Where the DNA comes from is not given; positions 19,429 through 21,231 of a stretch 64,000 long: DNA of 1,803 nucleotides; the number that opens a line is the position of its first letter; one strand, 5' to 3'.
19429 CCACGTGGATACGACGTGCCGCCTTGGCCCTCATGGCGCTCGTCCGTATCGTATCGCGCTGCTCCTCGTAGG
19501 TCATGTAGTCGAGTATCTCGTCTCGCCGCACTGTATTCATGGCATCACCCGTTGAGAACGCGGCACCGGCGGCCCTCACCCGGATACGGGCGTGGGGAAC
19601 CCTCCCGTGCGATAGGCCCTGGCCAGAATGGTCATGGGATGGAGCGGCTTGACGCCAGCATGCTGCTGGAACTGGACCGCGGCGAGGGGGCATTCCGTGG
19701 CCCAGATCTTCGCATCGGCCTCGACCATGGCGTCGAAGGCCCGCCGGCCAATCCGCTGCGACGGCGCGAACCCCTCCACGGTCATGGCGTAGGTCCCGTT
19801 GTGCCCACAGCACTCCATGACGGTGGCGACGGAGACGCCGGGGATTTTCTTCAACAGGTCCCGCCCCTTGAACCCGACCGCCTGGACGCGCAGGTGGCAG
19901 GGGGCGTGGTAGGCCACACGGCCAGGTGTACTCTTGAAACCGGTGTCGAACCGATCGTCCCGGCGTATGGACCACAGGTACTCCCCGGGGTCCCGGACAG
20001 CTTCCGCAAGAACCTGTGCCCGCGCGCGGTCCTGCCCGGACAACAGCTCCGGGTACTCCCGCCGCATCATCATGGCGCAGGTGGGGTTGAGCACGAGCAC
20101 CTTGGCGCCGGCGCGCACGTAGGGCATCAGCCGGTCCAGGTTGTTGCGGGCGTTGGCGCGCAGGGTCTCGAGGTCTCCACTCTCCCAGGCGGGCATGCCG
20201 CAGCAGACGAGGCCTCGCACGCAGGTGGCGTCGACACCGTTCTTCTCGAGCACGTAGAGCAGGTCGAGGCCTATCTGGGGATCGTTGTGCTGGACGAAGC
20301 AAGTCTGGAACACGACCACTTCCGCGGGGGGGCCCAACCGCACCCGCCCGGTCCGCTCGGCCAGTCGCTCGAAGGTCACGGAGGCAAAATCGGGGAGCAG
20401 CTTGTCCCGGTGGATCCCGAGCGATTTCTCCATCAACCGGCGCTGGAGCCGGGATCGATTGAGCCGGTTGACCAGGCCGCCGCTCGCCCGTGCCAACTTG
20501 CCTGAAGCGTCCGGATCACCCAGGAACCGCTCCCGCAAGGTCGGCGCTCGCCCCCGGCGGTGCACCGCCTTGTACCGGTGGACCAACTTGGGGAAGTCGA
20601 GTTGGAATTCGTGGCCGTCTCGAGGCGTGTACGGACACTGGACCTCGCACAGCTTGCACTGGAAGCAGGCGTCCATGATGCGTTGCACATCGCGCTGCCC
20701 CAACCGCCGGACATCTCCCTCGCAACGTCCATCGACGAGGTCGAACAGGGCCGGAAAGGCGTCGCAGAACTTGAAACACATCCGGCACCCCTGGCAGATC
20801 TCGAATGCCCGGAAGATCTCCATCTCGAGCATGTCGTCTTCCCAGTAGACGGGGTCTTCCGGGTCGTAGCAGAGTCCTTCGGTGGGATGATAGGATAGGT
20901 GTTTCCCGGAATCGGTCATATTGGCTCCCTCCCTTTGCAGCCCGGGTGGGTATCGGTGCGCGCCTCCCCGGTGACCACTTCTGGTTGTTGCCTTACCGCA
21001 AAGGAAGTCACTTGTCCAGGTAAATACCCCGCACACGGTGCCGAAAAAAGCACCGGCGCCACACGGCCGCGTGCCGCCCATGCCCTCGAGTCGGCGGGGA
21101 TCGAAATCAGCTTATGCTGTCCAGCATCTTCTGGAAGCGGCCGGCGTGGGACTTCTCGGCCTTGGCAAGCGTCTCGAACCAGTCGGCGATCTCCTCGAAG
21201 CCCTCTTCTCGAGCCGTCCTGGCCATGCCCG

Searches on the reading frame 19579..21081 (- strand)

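Call 28: search_protein_families(library=pfam, proteins=[window:19579-21081:-], max_evalue=0.001)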
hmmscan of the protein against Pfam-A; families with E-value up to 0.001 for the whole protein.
window:19579-21081:- (501 aa): 2 families
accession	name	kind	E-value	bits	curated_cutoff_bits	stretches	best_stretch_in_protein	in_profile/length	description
PF02754.22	CCG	-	1.9e-14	54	20.6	2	255-340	1-85/85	Cysteine-rich domain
PF12800.12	Fer4_4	-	0.00075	20.1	24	0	137-151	2-16/17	4Fe-4S binding domain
